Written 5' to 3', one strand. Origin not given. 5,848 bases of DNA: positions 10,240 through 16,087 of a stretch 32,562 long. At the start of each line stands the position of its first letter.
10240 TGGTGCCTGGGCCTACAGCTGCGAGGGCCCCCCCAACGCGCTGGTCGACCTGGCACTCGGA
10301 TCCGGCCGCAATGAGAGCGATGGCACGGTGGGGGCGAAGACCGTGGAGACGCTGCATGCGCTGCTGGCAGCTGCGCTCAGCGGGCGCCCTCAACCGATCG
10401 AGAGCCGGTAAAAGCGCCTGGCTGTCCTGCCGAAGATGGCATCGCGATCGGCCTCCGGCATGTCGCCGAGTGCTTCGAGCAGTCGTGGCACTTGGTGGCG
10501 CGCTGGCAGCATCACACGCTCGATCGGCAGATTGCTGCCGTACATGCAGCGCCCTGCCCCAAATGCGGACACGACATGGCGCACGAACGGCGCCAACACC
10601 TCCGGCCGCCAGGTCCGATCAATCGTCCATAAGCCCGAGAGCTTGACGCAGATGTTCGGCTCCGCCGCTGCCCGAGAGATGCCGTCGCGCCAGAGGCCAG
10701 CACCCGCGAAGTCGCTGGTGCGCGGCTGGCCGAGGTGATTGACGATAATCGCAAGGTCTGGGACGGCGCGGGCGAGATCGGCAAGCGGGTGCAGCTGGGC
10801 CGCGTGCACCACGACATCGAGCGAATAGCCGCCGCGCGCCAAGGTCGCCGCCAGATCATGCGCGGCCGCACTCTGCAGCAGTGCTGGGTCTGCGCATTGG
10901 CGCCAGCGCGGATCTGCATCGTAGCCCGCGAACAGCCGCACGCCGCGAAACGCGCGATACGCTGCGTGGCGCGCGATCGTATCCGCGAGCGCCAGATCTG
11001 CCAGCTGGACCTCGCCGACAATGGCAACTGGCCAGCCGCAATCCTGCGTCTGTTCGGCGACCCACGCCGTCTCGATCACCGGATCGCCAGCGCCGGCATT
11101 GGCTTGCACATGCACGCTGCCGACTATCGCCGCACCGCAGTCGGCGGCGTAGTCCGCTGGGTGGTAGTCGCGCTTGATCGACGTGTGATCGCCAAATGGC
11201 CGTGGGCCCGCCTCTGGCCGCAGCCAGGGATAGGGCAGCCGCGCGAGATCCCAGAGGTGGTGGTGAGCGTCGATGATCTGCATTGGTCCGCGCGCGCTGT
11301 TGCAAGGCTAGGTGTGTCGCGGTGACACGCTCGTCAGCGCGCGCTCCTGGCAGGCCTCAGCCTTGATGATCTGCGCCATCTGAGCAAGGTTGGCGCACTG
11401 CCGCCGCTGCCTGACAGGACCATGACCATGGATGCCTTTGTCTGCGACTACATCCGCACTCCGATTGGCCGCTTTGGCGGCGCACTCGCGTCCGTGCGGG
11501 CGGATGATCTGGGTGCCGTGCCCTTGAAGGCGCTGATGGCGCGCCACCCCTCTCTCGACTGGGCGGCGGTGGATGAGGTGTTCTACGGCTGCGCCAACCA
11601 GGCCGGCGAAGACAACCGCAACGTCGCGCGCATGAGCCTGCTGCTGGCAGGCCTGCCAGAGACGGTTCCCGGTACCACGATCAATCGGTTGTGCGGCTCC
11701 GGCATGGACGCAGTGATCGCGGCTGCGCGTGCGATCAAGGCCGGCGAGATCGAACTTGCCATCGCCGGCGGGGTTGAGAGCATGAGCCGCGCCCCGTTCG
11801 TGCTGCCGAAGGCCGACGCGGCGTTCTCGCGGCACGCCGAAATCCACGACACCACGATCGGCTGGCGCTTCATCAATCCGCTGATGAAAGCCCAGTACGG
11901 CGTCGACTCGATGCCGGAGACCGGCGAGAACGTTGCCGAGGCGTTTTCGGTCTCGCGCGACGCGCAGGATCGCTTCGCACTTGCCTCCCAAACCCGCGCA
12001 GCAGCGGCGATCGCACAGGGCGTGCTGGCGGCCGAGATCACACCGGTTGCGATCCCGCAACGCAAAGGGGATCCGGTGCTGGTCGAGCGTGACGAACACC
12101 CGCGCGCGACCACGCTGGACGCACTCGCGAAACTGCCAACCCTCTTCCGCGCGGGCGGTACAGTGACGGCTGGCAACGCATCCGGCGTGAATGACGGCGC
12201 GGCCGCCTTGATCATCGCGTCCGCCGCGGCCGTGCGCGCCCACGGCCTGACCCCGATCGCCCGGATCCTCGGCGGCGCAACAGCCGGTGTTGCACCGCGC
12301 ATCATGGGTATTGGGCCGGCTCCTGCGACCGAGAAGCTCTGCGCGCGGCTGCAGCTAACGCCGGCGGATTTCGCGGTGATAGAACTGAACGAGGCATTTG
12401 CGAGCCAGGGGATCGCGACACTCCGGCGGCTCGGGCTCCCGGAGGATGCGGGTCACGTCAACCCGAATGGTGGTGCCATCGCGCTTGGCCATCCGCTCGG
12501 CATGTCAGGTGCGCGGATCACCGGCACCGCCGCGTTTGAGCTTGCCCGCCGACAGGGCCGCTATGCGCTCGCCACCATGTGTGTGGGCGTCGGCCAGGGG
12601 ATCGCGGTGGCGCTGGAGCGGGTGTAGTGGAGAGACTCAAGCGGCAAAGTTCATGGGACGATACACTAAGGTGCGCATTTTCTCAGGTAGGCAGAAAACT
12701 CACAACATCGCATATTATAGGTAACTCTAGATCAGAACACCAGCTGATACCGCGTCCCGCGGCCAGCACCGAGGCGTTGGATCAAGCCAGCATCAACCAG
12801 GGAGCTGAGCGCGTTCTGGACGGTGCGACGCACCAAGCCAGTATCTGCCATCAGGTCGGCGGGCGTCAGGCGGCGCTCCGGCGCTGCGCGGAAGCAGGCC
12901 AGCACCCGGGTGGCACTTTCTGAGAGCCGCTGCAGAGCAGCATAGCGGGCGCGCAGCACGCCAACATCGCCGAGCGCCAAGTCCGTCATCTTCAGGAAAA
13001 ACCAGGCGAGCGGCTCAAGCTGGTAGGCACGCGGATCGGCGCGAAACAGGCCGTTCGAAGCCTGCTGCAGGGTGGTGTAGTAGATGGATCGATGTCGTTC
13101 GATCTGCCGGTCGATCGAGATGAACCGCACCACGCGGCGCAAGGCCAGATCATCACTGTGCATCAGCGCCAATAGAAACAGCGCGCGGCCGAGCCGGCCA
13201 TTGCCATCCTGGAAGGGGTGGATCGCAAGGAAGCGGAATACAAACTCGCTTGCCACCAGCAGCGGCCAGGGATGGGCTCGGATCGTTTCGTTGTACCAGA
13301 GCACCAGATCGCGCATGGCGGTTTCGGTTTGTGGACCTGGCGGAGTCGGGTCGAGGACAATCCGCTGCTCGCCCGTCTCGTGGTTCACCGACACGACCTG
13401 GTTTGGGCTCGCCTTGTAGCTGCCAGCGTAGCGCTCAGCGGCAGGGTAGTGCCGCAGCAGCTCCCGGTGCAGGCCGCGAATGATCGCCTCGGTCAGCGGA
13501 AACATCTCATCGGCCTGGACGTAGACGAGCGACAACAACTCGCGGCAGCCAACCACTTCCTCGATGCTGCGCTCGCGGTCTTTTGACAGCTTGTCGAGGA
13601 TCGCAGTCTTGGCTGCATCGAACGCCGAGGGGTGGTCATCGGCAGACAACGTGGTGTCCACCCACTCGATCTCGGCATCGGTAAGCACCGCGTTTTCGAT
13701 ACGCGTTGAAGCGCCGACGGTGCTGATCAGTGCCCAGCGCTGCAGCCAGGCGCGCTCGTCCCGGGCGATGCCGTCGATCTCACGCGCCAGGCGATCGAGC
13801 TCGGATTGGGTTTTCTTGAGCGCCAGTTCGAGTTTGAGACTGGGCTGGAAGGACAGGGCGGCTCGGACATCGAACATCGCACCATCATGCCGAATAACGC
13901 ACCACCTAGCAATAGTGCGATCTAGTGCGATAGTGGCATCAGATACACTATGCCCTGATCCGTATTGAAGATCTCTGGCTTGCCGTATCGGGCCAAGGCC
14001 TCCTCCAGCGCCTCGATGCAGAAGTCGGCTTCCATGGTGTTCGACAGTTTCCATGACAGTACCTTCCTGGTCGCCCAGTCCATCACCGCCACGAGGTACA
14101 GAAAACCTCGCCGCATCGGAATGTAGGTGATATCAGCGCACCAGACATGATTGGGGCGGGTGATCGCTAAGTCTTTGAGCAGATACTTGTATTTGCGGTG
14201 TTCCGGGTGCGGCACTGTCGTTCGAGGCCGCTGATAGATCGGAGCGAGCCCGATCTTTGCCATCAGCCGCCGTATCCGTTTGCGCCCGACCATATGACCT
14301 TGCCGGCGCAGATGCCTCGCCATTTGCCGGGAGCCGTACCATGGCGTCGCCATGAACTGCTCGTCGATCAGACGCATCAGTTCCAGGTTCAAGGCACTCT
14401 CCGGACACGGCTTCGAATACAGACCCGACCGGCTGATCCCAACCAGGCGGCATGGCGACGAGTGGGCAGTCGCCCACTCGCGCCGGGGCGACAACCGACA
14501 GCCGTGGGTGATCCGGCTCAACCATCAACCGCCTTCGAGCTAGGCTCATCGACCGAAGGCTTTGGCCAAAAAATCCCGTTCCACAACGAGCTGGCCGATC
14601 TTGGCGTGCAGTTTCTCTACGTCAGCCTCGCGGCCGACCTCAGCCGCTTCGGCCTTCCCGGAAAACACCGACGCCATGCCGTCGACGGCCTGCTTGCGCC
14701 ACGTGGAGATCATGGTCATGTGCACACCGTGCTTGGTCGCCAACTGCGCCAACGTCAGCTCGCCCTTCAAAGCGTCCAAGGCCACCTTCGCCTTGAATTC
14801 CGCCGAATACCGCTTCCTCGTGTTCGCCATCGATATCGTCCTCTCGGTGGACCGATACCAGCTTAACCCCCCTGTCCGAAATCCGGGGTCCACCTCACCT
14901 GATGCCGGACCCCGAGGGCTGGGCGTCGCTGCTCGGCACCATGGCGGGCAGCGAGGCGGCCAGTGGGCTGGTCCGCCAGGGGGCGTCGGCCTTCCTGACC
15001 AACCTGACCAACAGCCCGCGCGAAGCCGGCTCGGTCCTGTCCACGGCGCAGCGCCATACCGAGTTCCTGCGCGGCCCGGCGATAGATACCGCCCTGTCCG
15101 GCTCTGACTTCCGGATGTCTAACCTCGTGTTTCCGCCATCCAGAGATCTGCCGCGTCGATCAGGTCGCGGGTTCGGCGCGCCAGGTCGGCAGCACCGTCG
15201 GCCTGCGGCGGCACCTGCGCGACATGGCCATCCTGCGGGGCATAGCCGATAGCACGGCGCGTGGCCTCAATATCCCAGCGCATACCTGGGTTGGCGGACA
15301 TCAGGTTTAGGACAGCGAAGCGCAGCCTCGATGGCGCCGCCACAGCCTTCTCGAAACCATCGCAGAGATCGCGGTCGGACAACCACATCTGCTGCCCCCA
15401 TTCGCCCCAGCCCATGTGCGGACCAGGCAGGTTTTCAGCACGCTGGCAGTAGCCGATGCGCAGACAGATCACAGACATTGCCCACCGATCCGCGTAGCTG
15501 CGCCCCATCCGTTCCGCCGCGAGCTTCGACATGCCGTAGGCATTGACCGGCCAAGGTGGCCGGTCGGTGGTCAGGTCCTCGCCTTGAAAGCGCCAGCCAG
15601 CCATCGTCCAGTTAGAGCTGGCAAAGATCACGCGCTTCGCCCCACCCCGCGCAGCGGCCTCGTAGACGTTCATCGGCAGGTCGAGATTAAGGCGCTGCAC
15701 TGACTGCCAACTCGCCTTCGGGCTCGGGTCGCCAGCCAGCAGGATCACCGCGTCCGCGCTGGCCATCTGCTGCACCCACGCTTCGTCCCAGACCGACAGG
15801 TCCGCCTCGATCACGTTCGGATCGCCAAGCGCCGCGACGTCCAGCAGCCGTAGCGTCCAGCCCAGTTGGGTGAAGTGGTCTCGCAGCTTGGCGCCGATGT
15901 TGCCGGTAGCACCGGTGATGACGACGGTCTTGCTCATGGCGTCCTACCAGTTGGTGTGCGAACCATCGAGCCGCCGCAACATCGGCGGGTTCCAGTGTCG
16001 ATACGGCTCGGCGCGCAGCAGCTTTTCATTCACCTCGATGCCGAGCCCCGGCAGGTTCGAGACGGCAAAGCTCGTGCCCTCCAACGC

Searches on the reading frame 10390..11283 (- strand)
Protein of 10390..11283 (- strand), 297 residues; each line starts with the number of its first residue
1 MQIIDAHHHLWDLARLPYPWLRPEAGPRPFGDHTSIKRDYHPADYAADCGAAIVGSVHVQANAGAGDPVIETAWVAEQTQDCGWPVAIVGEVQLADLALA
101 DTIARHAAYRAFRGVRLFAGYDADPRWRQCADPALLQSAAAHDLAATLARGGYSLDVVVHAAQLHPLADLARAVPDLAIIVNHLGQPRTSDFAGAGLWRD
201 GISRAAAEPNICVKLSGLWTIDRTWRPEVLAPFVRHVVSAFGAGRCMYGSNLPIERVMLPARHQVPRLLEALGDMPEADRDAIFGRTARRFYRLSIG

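Call 9: search_protein_families(library=pfam, proteins=[window:10390-11283:-], max_evalue=0.01)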
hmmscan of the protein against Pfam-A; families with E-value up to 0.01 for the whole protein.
window:10390-11283:- (297 aa): 1 family
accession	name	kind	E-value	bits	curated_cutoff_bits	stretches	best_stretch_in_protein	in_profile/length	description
PF04909.20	Amidohydro_2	-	2.4e-31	110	26.4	1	4-294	1-289/289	Amidohydrolase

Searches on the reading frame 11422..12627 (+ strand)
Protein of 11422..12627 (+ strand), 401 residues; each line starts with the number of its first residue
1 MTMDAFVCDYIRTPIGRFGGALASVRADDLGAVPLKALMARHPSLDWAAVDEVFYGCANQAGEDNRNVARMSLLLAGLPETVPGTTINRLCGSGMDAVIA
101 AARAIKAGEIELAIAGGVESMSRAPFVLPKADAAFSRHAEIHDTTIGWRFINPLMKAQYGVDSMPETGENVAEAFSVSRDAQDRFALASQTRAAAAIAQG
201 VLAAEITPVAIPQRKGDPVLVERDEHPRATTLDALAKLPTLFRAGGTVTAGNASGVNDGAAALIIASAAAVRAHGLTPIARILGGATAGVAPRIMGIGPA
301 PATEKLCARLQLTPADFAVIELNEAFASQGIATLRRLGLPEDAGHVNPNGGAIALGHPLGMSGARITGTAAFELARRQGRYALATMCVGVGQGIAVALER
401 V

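Call 9: search_protein_families(library=pfam, proteins=[window:11422-12627:+], max_evalue=0.01)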
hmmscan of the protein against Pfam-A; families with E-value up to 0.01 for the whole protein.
window:11422-12627:+ (401 aa): 3 families
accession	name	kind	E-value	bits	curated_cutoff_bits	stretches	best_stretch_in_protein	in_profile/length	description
PF00108.29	Thiolase_N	-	8.9e-73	245.3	26.4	1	7-268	3-259/260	Thiolase, N-terminal domain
PF02803.24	Thiolase_C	-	4.9e-39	133.2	27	1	277-400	2-123/123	Thiolase, C-terminal domain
PF00109.32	ketoacyl-synt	-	7e-05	23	20.8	1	88-122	171-205/252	Beta-ketoacyl synthase, N-terminal domain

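Call 107: find_encoding_contigs(protein=window:11422-12627:+, flank=3000, max_places=3)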
Protein window:11422-12627:+ (401 aa): no gene with exactly this product is on record in the collection.

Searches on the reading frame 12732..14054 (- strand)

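Call 9: search_protein_families(library=pfam, proteins=[window:12732-14054:-], max_evalue=0.01)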
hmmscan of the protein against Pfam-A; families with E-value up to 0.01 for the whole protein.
window:12732-14054:- (440 aa): 8 families
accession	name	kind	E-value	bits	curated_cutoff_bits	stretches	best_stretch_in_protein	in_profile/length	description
PF02661.23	Fic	-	4.2e-15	56.8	24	1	186-297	1-93/93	Fic/DOC family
PF22168.2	DIP2311-like_C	-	1.3e-07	32.3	27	1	397-438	21-62/63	Transcriptional regulator DIP2311-like, C-terminal domain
PF25213.1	HVO_A0261_N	-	3.8e-05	23.9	35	1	375-429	5-58/86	HVO_A0261 N-terminal domain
PF09339.16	HTH_IclR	-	0.00015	21.9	22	1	381-427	5-50/52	IclR helix-turn-helix domain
PF12802.13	MarR_2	-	0.00023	21.7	27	1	380-428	6-53/61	MarR family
PF00392.27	GntR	-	0.0019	18.2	27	1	391-434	19-62/64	Bacterial regulatory proteins, gntR family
PF13545.12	HTH_Crp_2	-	0.006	17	27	0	395-429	22-56/70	Crp-like helix-turn-helix domain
PF01978.25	TrmB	-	0.0079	16.5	25.6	0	395-436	22-62/68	Sugar-specific transcriptional regulator TrmB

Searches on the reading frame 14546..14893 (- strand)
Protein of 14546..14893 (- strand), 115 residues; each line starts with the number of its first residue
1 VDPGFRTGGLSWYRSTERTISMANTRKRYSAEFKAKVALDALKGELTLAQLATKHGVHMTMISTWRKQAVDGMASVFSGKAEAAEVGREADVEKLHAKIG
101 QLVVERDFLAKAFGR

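Call 9: search_protein_families(library=pfam, proteins=[window:14546-14893:-], max_evalue=0.01)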
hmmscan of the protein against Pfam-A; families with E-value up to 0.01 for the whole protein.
window:14546-14893:- (115 aa): 2 families
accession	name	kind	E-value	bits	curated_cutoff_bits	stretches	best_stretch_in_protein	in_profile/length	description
PF01527.26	HTH_Tnp_1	-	5e-10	39.9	24.1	1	24-75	2-53/75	Transposase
PF13518.12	HTH_28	-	0.0015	19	25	1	33-68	1-35/52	Helix-turn-helix domain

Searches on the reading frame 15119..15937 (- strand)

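Call 9: search_protein_families(library=pfam, proteins=[window:15119-15937:-], max_evalue=0.01)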
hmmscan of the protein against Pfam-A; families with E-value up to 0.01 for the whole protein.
window:15119-15937:- (272 aa): 8 families
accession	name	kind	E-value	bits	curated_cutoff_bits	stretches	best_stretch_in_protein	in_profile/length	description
PF01370.27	Epimerase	-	1.8e-21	77.1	20.9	1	5-161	1-169/240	NAD dependent epimerase/dehydratase family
PF04321.23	RmlD_sub_bind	-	2e-07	30.9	27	1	4-152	2-143/287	RmlD substrate binding domain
PF07993.18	NAD_binding_4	-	6.9e-06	25.8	20.1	1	42-178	70-216/258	Male sterility protein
PF16363.11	GDP_Man_Dehyd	-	5.7e-05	23.2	27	1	57-160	69-179/332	GDP-mannose 4,6 dehydratase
PF13460.12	NAD_binding_10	-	0.00089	19.6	27.2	1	9-108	1-98/184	NAD(P)H-binding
PF01073.25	3Beta_HSD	-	0.0017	17.9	22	1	6-144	1-156/280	3-beta hydroxysteroid dehydrogenase/isomerase family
PF02719.21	Polysacc_synt_2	-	0.0026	17.4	20.2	0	122-159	126-166/293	Polysaccharide biosynthesis protein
PF05368.20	NmrA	-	0.005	16.9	27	0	1-106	1-105/298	NmrA-like family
